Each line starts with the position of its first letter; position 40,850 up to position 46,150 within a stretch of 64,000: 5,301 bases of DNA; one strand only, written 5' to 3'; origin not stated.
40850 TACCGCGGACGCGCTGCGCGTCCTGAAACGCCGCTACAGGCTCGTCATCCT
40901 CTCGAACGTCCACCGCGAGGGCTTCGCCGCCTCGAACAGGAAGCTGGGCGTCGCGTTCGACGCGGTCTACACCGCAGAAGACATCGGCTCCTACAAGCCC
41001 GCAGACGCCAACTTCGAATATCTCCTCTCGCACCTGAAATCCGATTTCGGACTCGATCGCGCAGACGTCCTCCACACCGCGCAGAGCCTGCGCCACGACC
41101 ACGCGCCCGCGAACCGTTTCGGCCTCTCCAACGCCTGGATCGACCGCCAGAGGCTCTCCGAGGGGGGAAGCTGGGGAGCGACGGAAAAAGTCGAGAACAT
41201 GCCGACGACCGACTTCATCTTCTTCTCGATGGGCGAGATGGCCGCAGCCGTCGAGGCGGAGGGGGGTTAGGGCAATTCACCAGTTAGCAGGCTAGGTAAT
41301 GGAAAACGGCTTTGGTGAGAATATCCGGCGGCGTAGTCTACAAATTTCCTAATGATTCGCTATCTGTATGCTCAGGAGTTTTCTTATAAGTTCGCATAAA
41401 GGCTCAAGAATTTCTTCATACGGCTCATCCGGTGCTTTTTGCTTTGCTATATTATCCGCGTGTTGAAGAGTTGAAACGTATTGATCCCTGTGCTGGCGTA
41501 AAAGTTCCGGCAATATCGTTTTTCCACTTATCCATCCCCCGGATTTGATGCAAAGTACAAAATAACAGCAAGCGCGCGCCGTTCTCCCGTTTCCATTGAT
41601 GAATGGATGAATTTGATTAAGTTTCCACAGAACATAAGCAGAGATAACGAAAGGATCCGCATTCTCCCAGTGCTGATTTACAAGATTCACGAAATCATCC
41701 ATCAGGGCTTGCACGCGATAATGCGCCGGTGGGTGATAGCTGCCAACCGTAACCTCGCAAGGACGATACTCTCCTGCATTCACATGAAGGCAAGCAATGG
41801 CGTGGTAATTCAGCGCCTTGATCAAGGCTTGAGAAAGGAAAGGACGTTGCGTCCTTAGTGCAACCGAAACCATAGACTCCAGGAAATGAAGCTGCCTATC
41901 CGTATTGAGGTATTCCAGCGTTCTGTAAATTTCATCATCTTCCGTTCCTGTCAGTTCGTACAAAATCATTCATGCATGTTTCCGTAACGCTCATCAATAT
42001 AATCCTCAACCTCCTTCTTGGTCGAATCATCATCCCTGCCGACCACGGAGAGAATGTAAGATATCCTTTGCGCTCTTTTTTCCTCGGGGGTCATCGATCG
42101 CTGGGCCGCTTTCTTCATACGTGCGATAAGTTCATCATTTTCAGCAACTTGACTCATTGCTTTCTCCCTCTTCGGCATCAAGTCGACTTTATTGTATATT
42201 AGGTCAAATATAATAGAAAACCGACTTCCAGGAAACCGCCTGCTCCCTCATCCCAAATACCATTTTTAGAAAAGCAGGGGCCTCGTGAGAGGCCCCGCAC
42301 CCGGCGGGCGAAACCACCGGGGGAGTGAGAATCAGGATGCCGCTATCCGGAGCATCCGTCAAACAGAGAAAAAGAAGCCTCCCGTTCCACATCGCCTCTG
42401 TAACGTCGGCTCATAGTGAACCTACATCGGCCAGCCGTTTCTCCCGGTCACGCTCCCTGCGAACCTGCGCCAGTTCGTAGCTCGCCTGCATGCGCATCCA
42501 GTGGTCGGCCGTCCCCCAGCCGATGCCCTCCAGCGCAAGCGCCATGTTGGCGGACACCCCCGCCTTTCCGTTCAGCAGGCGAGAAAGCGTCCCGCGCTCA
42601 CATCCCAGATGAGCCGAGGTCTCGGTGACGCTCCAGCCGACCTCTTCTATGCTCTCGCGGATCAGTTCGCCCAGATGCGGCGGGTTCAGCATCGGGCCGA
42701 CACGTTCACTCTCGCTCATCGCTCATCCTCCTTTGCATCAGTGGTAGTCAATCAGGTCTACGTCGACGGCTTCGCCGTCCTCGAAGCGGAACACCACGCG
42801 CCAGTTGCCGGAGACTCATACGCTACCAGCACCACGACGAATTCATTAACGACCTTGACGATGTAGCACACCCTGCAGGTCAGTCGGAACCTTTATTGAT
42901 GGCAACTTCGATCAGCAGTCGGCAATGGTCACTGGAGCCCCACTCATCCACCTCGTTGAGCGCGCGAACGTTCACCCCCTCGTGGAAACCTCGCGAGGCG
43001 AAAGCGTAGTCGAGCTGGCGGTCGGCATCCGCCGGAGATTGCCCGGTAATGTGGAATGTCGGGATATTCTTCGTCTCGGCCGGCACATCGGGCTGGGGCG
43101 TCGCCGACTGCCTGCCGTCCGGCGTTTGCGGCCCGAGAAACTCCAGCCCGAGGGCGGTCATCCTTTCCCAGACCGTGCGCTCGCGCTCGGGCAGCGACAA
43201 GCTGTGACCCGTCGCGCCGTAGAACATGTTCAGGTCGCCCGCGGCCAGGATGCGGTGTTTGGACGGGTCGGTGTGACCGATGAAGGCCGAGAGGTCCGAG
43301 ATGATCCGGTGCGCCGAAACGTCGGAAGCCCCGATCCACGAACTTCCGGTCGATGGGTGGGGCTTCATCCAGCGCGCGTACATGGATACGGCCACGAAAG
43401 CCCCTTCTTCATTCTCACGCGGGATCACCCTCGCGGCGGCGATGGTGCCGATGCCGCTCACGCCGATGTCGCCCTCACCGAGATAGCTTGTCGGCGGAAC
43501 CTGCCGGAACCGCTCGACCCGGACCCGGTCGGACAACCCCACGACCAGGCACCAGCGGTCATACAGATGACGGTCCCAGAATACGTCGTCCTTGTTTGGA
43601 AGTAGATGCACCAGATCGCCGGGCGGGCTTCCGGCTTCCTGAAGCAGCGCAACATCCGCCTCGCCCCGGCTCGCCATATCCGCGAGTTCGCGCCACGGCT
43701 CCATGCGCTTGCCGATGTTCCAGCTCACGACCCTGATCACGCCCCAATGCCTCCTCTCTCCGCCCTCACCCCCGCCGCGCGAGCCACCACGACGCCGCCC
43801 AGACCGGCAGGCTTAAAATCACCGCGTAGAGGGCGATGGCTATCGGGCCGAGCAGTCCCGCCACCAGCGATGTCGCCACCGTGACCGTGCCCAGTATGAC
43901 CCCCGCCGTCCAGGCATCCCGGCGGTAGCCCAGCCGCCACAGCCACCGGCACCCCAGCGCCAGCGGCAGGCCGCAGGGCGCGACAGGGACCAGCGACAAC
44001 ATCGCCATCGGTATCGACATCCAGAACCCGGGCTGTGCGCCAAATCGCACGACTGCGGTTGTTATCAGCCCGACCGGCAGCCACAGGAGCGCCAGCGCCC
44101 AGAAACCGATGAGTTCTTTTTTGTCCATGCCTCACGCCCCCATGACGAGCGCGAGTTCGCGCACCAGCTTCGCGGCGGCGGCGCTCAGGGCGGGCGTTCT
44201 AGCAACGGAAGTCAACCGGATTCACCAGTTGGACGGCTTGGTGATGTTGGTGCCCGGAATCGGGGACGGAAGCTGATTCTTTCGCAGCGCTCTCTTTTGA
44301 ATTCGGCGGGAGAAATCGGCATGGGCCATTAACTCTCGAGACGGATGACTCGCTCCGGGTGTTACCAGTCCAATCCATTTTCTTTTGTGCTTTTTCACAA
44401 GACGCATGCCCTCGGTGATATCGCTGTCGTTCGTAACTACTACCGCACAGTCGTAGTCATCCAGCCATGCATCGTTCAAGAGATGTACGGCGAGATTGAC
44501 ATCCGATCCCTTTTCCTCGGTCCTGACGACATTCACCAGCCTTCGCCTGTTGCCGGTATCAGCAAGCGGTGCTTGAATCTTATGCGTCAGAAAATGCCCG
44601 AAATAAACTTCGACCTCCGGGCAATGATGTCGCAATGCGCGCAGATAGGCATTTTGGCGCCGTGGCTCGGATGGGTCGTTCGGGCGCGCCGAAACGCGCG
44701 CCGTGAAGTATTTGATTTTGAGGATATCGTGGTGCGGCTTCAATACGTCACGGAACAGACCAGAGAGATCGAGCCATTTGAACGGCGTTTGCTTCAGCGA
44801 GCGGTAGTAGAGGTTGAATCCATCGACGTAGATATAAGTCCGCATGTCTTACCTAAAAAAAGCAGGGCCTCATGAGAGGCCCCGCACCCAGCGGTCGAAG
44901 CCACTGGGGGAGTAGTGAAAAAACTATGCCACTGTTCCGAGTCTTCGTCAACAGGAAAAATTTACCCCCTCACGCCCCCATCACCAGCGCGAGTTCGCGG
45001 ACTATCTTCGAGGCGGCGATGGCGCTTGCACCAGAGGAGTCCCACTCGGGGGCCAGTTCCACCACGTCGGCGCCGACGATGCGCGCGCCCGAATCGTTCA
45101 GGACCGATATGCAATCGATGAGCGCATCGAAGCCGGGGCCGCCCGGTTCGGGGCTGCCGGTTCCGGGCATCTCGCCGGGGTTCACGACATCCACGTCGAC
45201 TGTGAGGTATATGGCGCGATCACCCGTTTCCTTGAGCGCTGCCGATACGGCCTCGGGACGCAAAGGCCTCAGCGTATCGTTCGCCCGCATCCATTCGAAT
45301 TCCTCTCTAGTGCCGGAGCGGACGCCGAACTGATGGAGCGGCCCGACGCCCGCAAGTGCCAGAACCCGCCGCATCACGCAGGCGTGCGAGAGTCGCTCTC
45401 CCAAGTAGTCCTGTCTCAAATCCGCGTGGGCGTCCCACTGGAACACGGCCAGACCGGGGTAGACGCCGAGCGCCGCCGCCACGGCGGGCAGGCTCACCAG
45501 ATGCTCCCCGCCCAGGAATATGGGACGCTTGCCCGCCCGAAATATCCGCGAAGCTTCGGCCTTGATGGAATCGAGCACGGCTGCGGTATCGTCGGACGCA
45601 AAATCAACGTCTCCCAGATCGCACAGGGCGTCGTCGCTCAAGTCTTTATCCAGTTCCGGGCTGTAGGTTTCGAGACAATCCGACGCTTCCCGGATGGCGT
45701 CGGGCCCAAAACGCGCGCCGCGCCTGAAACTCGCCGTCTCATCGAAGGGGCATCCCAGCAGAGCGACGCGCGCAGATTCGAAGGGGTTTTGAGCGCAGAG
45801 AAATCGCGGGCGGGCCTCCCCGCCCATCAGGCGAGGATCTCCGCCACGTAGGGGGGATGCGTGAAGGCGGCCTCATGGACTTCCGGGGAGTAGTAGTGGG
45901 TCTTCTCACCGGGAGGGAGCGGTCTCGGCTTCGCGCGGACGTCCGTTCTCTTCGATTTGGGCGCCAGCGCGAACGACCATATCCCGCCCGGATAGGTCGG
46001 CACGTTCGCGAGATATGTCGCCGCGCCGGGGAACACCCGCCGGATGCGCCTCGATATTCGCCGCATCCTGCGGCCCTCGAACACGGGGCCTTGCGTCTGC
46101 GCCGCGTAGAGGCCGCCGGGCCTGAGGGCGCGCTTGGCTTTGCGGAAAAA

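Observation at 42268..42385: Conserved promoter-hairpin-terminator module precedes two unrelated toxin-type cassettes (Fic operon and NYN gene): candidate small RNA or conditional-termination leader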

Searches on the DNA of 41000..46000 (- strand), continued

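Call 104: search_with_rna_model(model_id=R1, sources=[L076, L077], max_evalue=1, filters=off)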
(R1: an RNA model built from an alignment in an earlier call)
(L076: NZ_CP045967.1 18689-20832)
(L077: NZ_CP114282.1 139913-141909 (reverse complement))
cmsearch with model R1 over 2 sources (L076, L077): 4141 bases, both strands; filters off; matches with E-value up to 1: 5.
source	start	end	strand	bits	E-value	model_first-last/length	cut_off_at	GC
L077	495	552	-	17.8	3.9e-05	1-63/63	no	0.69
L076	632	675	-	10.5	0.014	1-63/63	no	0.48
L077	505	525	+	10.1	0.02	32-51/63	no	0.81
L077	467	488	+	9.4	0.033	32-51/63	no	0.68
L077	467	488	-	9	0.045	32-51/63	no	0.68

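Call 107: search_with_rna_model(model_id=R1, sources=[L078, L079, L080, L081], max_evalue=1, filters=off)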
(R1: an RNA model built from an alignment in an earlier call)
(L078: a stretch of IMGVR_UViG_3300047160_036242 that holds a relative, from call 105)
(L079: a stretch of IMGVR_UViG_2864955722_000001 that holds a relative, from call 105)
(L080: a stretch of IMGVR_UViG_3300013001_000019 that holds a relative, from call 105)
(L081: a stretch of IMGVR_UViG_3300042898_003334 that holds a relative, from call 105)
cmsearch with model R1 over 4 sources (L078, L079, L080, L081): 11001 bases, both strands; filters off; matches with E-value up to 1: 3.
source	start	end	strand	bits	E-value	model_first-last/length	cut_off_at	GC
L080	532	554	+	7.8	0.33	32-52/63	no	0.74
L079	1513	1551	+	7.2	0.51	1-63/63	no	0.67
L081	1661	1679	-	6.5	0.94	1-63/63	no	0.42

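Call 112: build_rna_model(alignment_id=A5)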
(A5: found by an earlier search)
Model R2 built from alignment A5 (33 sequences, 90 columns); structure: stored with the alignment.
model positions 65; base pairs 17; branch points 1; effective number of sequences 8.9; information 0.863 bits per position. Calibrated on 0.2 Mb of random sequence (short: E-values are rough).
structure used (alignment columns):
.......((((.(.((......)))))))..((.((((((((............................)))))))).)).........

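Call 113: search_with_rna_model(model_id=R2, sources=[window, L034, L035, L040, L044, L045, L047, L048, L049, L050, L052, L053, L054, L059, L060, L061, L064, L065, L066, L068, L069, L076, L077, L078, L079, L080, L081, L007, L009, L010], max_evalue=0.1)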
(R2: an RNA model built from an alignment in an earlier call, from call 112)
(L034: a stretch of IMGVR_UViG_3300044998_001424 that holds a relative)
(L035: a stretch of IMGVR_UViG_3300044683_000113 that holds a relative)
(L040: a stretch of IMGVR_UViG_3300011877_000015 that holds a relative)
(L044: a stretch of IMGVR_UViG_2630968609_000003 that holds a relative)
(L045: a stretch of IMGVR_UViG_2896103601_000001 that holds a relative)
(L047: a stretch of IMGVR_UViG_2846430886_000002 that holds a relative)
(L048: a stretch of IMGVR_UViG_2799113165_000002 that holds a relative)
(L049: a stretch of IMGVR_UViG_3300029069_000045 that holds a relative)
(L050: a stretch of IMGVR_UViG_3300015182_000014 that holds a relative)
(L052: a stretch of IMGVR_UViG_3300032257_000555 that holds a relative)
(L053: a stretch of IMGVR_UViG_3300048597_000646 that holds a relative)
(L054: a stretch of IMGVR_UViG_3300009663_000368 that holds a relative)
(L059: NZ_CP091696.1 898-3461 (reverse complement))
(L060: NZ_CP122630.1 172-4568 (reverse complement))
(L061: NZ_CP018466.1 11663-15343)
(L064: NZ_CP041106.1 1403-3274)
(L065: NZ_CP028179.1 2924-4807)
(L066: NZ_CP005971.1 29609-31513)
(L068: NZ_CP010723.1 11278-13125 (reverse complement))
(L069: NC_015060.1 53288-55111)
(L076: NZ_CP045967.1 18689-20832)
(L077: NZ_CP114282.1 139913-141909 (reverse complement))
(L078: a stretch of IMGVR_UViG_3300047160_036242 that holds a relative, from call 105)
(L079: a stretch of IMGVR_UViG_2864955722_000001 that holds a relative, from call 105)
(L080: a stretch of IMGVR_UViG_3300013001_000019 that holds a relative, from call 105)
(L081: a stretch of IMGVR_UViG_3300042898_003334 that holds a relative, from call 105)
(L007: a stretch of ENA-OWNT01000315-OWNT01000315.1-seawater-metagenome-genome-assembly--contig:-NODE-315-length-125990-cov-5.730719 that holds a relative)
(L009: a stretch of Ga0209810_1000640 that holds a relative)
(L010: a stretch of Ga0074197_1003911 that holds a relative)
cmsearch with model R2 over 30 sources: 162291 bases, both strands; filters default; matches with E-value up to 0.1: 8.
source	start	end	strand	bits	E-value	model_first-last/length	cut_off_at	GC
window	44853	44914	-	74.4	4.4e-23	1-65/65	no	0.61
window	42265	42327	-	72.6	1.8e-22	1-65/65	no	0.68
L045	1418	1489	+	42.4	5.8e-12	1-65/65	no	0.64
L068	521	592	+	34.4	3.6e-09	1-65/65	no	0.56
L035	1423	1493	+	27.1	1.2e-06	1-65/65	no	0.48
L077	495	552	-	17.4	0.0028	1-65/65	no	0.69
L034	1419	1492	+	16.3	0.0071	1-65/65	no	0.65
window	23972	23994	-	15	0.02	32-54/65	no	0.7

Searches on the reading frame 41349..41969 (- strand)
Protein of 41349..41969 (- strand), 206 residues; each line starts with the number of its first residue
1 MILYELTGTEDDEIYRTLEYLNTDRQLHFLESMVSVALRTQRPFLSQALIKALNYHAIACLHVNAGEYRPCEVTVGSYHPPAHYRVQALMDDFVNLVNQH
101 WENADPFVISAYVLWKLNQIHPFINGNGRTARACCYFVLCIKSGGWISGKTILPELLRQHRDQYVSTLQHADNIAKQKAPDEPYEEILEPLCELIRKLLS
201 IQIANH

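Call 15: search_protein_families(library=pfam, proteins=[window:41349-41969:-], max_evalue=0.01)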
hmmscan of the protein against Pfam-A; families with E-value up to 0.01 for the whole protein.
window:41349-41969:- (206 aa): 1 family
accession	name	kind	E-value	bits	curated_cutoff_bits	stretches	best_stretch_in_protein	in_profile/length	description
PF02661.23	Fic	-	9.6e-17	62.1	24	1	45-139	2-93/93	Fic/DOC family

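Call 35: search_protein_families(library=padloc, proteins=[window:41349-41969:-], max_evalue=0.01)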
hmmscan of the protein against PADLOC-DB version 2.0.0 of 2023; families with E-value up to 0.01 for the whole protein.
window:41349-41969:- (206 aa): 8 families
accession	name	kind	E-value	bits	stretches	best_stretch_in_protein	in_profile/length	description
PDLC03963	SoFic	-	2.5e-19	67.9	1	37-172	107-244/361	-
PDLC04839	PDC-S04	-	7.5e-12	43.3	1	41-173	55-188/205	-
PDLC04966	PDC-S24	-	4.3e-09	33.8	1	76-171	273-368/497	-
PDLC04840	PDC-S04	-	7e-09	33.7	1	41-172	70-200/227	-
PDLC04836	PDC-S04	-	1.4e-07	29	1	33-172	77-213/244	-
PDLC04838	PDC-S04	-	1.5e-07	29.5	1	45-154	63-176/209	-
PDLC04842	PDC-S04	-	0.0018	16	1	91-133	84-124/202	-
PDLC04841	PDC-S04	-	0.0019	15.9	1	61-134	156-223/292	-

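Call 36: search_protein_families(library=ncbifam, proteins=[window:41349-41969:-], max_evalue=0.01)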
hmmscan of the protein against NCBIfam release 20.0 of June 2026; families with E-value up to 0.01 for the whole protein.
window:41349-41969:- (206 aa): 5 families
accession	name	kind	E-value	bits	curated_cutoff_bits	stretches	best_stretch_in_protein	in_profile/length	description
TIGR02613.1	mob_myst_B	hypoth_equivalog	4.7e-10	39.7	124.4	1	39-174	43-176/186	mobile mystery protein B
NF046030.1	ProtAdlyltaseSoFic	equivalog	4.8e-06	25.7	550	1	78-140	150-212/361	protein adenylyltransferase Fic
TIGR01550.1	DOC_P1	subfamily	0.00016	21.8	38.65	1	100-139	44-84/122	type II toxin-antitoxin system death-on-curing family toxin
NF046029.1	ProtAdlyltaseNmFic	equivalog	0.0011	18.7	230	1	62-133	44-109/177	protein adenylyltransferase Fic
NF045983.1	ProtAdnltaseVbhT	equivalog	0.0092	15.1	800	0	110-136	124-150/419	type II toxin-antitoxin system protein adenylyltransferase VbhT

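Call 105: find_related_loci(query=window:41349-41969:-, collection=viral_contigs, flank=1500)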
Query window:41349-41969:- (206 aa) in viral_contigs; peptide patterns used: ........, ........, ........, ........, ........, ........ (x = any residue, [..] = any of these).
8 stretches matched a pattern; 4 encode a relative of the query (tblastn E <= 1e-3); 4 distinct loci.
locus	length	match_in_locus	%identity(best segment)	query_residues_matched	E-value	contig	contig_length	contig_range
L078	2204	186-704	62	1-172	1e-73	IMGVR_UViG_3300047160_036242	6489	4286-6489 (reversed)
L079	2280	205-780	50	1-203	2e-68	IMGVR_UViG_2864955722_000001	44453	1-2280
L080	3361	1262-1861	52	1-204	2e-66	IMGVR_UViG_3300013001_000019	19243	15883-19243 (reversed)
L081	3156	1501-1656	33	79-138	2e-4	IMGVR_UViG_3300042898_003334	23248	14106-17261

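Call 106: find_encoding_contigs(protein=window:41349-41969:-, flank=2500, max_places=8)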
Protein window:41349-41969:- (206 aa): no gene with exactly this product is on record in the collection.

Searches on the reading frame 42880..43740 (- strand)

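Call 15: search_protein_families(library=pfam, proteins=[window:42880-43740:-], max_evalue=0.01)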
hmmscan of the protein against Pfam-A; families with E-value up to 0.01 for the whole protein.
window:42880-43740:- (286 aa): 1 family
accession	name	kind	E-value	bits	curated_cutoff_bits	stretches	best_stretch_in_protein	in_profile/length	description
PF03372.29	Exo_endo_phos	-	4.9e-07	30.2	24.5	1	5-272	1-225/225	Endonuclease/Exonuclease/phosphatase family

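Call 35: search_protein_families(library=padloc, proteins=[window:42880-43740:-], max_evalue=0.01)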
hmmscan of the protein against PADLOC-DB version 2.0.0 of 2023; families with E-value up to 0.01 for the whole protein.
window:42880-43740:- (286 aa): 0 families

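Call 36: search_protein_families(library=ncbifam, proteins=[window:42880-43740:-], max_evalue=0.01)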
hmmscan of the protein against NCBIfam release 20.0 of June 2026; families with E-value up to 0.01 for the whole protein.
window:42880-43740:- (286 aa): 0 families
